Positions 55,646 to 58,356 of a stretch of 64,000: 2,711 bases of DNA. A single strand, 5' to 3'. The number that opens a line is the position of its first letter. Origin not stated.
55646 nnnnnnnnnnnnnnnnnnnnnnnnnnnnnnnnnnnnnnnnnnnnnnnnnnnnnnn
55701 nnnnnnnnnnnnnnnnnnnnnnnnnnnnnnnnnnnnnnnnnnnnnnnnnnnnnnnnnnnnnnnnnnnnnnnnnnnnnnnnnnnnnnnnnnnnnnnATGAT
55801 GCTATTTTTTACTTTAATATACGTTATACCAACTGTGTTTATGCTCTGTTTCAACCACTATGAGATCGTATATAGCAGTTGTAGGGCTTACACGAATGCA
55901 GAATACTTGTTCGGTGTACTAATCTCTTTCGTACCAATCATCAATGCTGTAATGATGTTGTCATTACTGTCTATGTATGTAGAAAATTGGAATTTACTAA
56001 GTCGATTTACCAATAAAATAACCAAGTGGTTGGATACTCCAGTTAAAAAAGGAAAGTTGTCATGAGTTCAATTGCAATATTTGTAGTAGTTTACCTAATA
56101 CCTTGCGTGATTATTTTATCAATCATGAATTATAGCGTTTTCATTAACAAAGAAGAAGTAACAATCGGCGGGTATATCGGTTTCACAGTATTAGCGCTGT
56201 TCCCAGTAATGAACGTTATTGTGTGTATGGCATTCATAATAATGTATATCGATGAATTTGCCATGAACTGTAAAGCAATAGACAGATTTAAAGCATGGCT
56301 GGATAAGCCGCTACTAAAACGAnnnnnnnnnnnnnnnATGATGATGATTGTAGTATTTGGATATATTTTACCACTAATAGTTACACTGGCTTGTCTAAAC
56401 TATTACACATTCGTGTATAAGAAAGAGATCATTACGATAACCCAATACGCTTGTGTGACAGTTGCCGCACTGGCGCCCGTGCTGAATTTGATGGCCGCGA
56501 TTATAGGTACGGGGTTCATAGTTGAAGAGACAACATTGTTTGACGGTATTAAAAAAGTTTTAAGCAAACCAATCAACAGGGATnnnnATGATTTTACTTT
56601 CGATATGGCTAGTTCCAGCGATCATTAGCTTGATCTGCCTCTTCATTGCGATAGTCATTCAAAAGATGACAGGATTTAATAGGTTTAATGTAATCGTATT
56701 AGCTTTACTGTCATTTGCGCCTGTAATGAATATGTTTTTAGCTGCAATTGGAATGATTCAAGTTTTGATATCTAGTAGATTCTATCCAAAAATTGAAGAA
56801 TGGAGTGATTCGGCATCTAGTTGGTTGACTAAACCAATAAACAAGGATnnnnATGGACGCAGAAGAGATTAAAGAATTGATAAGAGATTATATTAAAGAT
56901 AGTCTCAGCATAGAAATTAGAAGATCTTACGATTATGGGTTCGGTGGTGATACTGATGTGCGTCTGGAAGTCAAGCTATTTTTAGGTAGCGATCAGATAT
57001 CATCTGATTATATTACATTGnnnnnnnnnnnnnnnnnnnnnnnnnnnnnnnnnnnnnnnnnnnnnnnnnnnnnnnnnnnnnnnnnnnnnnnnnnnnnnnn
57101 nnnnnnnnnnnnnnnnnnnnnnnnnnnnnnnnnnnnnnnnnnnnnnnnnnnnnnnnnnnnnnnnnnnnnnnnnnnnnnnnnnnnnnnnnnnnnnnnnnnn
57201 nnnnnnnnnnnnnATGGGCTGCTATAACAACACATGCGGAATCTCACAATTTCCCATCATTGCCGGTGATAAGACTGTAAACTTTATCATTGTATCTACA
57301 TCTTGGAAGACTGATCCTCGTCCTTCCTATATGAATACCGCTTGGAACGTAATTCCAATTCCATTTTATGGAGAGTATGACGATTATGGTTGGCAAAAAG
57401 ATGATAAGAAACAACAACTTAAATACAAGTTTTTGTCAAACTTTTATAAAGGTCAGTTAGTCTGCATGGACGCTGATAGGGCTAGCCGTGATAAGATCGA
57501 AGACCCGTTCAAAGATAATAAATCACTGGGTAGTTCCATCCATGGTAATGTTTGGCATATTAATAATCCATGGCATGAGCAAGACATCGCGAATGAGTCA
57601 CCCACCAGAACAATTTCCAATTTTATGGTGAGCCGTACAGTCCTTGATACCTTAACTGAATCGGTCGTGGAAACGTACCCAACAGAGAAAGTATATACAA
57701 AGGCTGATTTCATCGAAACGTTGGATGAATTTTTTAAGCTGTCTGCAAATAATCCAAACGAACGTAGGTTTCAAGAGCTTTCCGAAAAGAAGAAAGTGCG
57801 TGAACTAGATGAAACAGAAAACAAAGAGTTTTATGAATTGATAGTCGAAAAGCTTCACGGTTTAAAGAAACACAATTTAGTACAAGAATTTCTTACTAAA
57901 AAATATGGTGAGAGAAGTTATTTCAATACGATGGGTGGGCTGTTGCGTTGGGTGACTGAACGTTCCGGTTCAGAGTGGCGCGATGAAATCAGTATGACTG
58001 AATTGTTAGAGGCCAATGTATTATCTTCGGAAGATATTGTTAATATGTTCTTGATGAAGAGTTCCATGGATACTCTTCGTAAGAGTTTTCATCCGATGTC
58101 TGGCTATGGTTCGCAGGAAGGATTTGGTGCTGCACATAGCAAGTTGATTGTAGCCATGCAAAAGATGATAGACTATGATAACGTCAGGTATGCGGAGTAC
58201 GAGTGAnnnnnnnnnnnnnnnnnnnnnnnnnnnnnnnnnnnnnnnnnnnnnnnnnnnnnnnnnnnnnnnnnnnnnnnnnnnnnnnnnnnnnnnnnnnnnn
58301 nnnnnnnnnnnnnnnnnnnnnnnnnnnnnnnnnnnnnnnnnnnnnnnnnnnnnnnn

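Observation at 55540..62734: Expanded family of ~85-aa two-TM membrane proteins: five tandem copies plus at least three dispersed copies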

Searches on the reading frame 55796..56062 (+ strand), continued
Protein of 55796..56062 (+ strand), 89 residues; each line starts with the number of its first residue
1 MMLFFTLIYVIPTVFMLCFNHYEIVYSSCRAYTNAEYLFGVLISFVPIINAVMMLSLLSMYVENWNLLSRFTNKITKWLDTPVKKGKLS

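Call 91: get_annotated_region(hit=H16, flank=8000)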
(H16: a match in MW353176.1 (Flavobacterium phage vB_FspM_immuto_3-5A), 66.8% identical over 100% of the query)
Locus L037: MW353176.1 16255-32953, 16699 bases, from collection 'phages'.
description: Flavobacterium phage vB_FspM_immuto_3-5A, complete genome.
organism: Flavobacterium phage vB_FspM_immuto_3-5A (NCBI taxid 2801478)
taxonomy: Viruses; Duplodnaviria; Heunggongvirae; Uroviricota; Caudoviricetes; Immutovirus
host: Flavobacterium sp. LMO8; source: Baltic Sea mesocosm; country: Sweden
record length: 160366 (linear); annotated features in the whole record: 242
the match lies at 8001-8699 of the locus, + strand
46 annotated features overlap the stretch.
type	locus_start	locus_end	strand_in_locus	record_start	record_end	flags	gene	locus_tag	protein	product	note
CDS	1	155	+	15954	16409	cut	-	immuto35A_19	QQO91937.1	hypothetical protein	-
CDS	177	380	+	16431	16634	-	-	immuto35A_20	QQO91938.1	hypothetical protein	-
CDS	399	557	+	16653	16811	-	-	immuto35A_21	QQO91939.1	hypothetical protein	-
CDS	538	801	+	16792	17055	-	-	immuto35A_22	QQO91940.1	thioredoxin domain-containing protein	-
CDS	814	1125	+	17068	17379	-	-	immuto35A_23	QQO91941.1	hypothetical protein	-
CDS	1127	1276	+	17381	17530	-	-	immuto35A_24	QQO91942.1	hypothetical protein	-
CDS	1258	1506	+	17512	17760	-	-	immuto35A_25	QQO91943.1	hypothetical protein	-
CDS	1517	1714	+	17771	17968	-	-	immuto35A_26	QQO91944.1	hypothetical protein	-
CDS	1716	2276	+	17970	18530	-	-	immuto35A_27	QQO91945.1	hypothetical protein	-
CDS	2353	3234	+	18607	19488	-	-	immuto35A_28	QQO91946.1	7-cyano-7-deazaguanine synthase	7-cyano-7-deazaguanine synthase (queuosine biosynthesis), QueC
CDS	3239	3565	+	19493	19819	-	-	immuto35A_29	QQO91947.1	hypothetical protein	-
CDS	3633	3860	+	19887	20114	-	-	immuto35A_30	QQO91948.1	YcfL protein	Uncharacterized conserved protein, YcfL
CDS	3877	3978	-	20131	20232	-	-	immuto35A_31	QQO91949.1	hypothetical protein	-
tRNA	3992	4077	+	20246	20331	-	-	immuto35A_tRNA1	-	tRNA-Cys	-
CDS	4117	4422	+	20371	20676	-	-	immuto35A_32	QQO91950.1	hypothetical protein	-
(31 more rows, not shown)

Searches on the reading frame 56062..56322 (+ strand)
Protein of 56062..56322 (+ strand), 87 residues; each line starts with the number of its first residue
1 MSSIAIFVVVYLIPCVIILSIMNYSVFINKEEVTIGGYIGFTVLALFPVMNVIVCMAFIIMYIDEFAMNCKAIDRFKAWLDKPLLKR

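Call 8: search_protein_families(library=pfam, max_evalue=1, proteins=[window:56062-56322:+])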
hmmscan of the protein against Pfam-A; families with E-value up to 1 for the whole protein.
window:56062-56322:+ (87 aa): 0 families

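Call 9: search_protein_families(library=phrogs, max_evalue=1, proteins=[window:56062-56322:+])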
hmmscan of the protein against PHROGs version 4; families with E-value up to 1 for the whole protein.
window:56062-56322:+ (87 aa): 1 family
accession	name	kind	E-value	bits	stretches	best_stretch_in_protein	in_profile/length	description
phrog_2392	-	moron, auxiliary metabolic gene and host takeover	0.3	10.3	1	4-84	386-462/726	ABC transporter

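Call 28: search_protein_families(library=padloc, max_evalue=1, proteins=[window:56062-56322:+])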
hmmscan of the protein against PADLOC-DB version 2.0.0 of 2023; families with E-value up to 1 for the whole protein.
window:56062-56322:+ (87 aa): 0 families

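Call 40: find_homologous_proteins(query=A3, max_evalue=0.001)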
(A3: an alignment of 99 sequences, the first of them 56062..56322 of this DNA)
Query A3 (99 sequences) (87 aa, profile of the alignment): 17 proteins with E <= 0.001 among 724 candidates.
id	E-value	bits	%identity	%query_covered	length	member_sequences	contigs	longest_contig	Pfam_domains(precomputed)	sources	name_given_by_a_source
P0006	5.4e-18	83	100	100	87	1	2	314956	-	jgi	jgi:hypothetical protein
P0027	5.3e-14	70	-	-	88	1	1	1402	-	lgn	-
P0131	1.3e-13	69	28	66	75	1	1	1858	-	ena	-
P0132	3.1e-13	67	27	74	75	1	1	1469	-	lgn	-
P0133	3.4e-13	67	-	-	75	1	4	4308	-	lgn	-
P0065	3.9e-13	67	20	79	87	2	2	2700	-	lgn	-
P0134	1.2e-12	66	-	-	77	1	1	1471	-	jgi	-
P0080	4.9e-12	64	27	47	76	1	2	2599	-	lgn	-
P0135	6.1e-12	63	-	-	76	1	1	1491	-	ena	-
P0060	8.8e-12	63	20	94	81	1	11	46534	-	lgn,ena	-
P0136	4.0e-11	61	-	-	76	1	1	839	-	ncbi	-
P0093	1.8e-10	59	25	47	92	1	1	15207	-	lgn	-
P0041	4.8e-10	57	-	-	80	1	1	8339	-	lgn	-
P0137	9.1e-10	56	31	45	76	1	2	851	-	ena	-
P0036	1.0e-9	56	-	-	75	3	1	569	-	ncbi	-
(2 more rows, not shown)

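Call 46: search_protein_families(library=phrogs, alignment_id=A3, max_evalue=0.01)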
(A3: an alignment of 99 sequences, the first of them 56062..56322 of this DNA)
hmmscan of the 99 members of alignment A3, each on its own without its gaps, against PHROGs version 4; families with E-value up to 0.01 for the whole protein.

A. member 1, window:56062-56322:+ (87 aa): 0 families

B. families by the number of members that match (of 99 scanned): 14 families
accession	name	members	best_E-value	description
phrog_2087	-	2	0.00068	-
phrog_27205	-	1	0.00027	-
phrog_32841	-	1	0.00083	-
phrog_14512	-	1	0.0014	membrane protein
phrog_26592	-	1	0.0016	-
phrog_34523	-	1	0.0028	-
phrog_21405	-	1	0.0033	-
phrog_6803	-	1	0.0033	-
phrog_17974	-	1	0.0054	-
phrog_10061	-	1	0.0063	-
phrog_8077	-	1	0.0066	-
phrog_33035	-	1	0.007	-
phrog_7899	-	1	0.0089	-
phrog_19155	-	1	0.0093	-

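Call 47: search_protein_families(library=pfam, alignment_id=A3, max_evalue=0.01)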
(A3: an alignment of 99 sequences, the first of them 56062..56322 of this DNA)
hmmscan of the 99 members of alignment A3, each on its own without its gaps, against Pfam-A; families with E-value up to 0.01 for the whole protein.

A. member 1, window:56062-56322:+ (87 aa): 0 families

B. families by the number of members that match (of 99 scanned): 16 families
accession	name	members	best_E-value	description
PF13197.11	DUF4013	2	0.0044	Protein of unknown function (DUF4013)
PF14219.11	DUF4328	1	0.00084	Domain of unknown function (DUF4328)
PF00375.23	SDF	1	0.0013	Sodium:dicarboxylate symporter family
PF16981.10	Chi-conotoxin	1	0.0014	chi-Conotoxin or t superfamily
PF11674.13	DUF3270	1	0.0022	Protein of unknown function (DUF3270)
PF09716.15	ETRAMP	1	0.0025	Malarial early transcribed membrane protein (ETRAMP)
PF02659.21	Mntp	1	0.0026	Putative manganese efflux pump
PF03323.18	GerA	1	0.0042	Bacillus/Clostridium GerA spore germination protein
PF20563.3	DUF6773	1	0.0044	Family of unknown function (DUF6773)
PF11368.13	DUF3169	1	0.0046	Protein of unknown function (DUF3169)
PF07698.17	7TM-7TMR_HD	1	0.0046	7TM receptor with intracellular HD hydrolase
PF00892.27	EamA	1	0.0078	EamA-like transporter family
PF18936.5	DUF5684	1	0.0078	Family of unknown function (DUF5684)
PF10323.15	7TM_GPCR_Srv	1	0.0079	Serpentine type 7TM GPCR chemoreceptor Srv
PF00032.22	Cytochrom_B_C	1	0.008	Cytochrome b(C-terminal)/b6/petD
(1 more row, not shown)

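Call 54: predict_structure(alignment_id=A3)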
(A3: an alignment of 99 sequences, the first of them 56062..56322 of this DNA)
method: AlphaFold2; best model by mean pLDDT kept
length: 87 residues; sequences in the alignment: 99
mean_pLDDT: 80.9   pTM: 0.64
mean pLDDT of the five models: 80.9, 79.5, 78.2, 74.3, 73.7
residues with pLDDT >= 90: 11; 70-90: 60; 50-70: 16; < 50: 0
segments of 3 or more residues with pLDDT < 50: none
pLDDT, mean of each block of 10 residues (from residue 1): 87 87 88 87 76 69 67 83 86
secondary structure, 60 per line:
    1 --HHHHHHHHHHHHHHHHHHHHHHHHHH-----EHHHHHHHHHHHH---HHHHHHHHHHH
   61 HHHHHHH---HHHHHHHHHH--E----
elements in order: H3-28 H35-46 H50-67 H71-80
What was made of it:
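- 56062..56325 (+): Family member 3 (87 aa), tandem array; its start overlaps the stop of member 2 (ATGA). AF2 model pLDDT 80.9 (call 54).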

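Call 58: fold_search(model_id=the predicted structure, library=viral)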
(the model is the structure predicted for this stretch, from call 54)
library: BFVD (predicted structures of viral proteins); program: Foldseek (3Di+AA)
matches with E <= 10: 2; with E <= 0.001: 0
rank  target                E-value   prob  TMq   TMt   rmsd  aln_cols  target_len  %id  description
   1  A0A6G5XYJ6            6.0e+00  0.14  0.24  0.21   2.9        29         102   31  (no name in the UniProt tables at hand)
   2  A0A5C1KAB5            7.3e+00  0.08  0.34  0.44   7.7        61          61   20  (no name in the UniProt tables at hand)

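Call 59: fold_search(model_id=the predicted structure, library=pdb)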
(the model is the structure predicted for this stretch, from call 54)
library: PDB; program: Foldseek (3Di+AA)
matches with E <= 10: 0; with E <= 0.001: 0
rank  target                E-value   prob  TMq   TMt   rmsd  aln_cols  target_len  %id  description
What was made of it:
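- Tried and rejected: BFVD and PDB Foldseek gave none (calls 58, 59).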

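Call 66: search_protein_families(library=ncbifam, alignment_id=A3, max_evalue=0.01)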
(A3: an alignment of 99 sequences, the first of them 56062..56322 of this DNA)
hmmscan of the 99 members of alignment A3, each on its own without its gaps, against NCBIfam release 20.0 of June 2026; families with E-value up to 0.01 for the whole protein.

A. member 1, window:56062-56322:+ (87 aa): 0 families

B. families by the number of members that match (of 99 scanned): 15 families
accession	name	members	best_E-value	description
NF038270.1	membran_MsaC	4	0.0021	Msa family membrane protein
NF045846.1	MSC0882_dom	3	0.0023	MSC_0882 family membrane protein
NF041559.1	BTH_I2691_fam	1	0.00012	T6SS effector BTH_I2691 family protein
NF007794.0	PRK10494.1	1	0.0015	envelope biogenesis factor ElyC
NF009304.0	PRK12661.1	1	0.0022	putative monovalent cation/H+ antiporter subunit C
NF047761.1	LBF_4227_fam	1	0.0028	LBF_4227 family protein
NF033860.0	Wzy_O6_O28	1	0.0044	oligosaccharide repeat unit polymerase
NF046003.1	DxFTY_mem_plasm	1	0.0048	DxFTY motif-containing membrane protein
NF045987.1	SPE_1075_fam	1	0.005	SPE_1075/MLC_0560 family membrane protein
NF033571.0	motil_scm1_spiro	1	0.0061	motility-associated protein Scm1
TIGR00955.1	3a01204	1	0.0064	pigment precursor permease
NF008100.0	PRK10845.1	1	0.0079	colicin V production protein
TIGR00912.1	2A0309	1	0.0083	endospore germination permease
NF010266.0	PRK13712.1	1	0.0086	conjugal transfer protein TrbA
NF047602.1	MscsSHelicob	1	0.0096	small-conductance mechanosensitive channel MscS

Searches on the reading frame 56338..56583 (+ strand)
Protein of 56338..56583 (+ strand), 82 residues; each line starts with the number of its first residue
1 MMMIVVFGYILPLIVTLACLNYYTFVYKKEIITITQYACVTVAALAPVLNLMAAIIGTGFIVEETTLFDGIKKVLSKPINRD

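Call 8: search_protein_families(library=pfam, max_evalue=1, proteins=[window:56338-56583:+])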
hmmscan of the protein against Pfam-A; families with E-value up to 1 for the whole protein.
window:56338-56583:+ (82 aa): 0 families

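Call 9: search_protein_families(library=phrogs, max_evalue=1, proteins=[window:56338-56583:+])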
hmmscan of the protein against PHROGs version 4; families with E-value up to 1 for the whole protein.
window:56338-56583:+ (82 aa): 1 family
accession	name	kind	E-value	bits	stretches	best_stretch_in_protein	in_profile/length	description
phrog_17783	-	unknown function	0.27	12.7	1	3-66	6-71/81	-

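Call 28: search_protein_families(library=padloc, max_evalue=1, proteins=[window:56338-56583:+])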
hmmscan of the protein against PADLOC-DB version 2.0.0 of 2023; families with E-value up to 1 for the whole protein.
window:56338-56583:+ (82 aa): 0 families

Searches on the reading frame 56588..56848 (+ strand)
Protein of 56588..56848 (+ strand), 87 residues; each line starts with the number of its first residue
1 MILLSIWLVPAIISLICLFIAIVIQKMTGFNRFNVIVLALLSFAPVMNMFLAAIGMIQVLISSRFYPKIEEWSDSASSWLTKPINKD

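Call 8: search_protein_families(library=pfam, max_evalue=1, proteins=[window:56588-56848:+])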
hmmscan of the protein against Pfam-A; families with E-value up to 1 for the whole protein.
window:56588-56848:+ (87 aa): 1 family
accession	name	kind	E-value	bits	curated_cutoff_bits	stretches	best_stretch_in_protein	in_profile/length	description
PF14333.11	DUF4389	-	0.031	14.6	25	1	35-82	12-59/76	Domain of unknown function (DUF4389)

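Call 9: search_protein_families(library=phrogs, max_evalue=1, proteins=[window:56588-56848:+])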
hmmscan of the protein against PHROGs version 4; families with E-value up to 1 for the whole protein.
window:56588-56848:+ (87 aa): 2 families
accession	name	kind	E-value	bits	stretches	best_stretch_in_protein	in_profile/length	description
phrog_16189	-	unknown function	0.13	13.8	1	3-58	37-92/110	-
phrog_2604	-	unknown function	0.8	11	1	11-74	33-96/130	unknown function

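Call 28: search_protein_families(library=padloc, max_evalue=1, proteins=[window:56588-56848:+])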
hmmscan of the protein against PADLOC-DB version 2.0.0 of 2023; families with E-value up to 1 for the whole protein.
window:56588-56848:+ (87 aa): 0 families

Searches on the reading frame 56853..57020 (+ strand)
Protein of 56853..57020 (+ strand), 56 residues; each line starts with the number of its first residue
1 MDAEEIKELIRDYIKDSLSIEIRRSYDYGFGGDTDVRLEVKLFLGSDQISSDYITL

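Call 81: search_protein_families(library=pfam, max_evalue=0.01, proteins=[window:56853-57020:+])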
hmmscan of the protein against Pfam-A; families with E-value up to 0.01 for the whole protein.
window:56853-57020:+ (56 aa): 0 families

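Call 82: search_protein_families(library=phrogs, max_evalue=0.001, proteins=[window:56853-57020:+])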
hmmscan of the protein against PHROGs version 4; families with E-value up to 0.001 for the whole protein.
window:56853-57020:+ (56 aa): 1 family
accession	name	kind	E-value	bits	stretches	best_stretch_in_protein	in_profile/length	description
phrog_6906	-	unknown function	4.1e-10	40.6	1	1-56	6-55/65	-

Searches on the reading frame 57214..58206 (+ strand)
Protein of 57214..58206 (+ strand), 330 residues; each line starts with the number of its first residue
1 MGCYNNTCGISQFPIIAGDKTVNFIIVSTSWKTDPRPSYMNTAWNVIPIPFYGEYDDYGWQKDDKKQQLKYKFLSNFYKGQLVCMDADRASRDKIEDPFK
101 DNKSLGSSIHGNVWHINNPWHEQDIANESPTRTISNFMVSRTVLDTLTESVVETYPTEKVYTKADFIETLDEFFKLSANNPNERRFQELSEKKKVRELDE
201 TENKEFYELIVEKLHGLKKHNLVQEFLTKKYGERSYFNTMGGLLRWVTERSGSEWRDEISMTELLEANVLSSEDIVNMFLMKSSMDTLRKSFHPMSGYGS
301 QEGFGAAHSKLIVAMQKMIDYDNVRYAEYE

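Call 10: search_protein_families(library=pfam, max_evalue=0.001, proteins=[window:57214-58206:+])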
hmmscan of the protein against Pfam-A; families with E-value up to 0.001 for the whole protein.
window:57214-58206:+ (330 aa): 0 families

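Call 11: search_protein_families(library=phrogs, max_evalue=0.001, proteins=[window:57214-58206:+])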
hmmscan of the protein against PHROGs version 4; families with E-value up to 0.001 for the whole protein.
window:57214-58206:+ (330 aa): 1 family
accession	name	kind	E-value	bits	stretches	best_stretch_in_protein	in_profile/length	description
phrog_5960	-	unknown function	2.1e-17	64.6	1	1-320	1-326/406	-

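Call 52: find_related_loci(query=window:57214-58203:+, collection=viral_contigs, flank=10000)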
Query window:57214-58203:+ (330 aa) in viral_contigs; peptide patterns used: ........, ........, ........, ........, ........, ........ (x = any residue, [..] = any of these).
1 stretches matched a pattern, but none encodes a relative of the query by tblastn (E <= 1e-3).
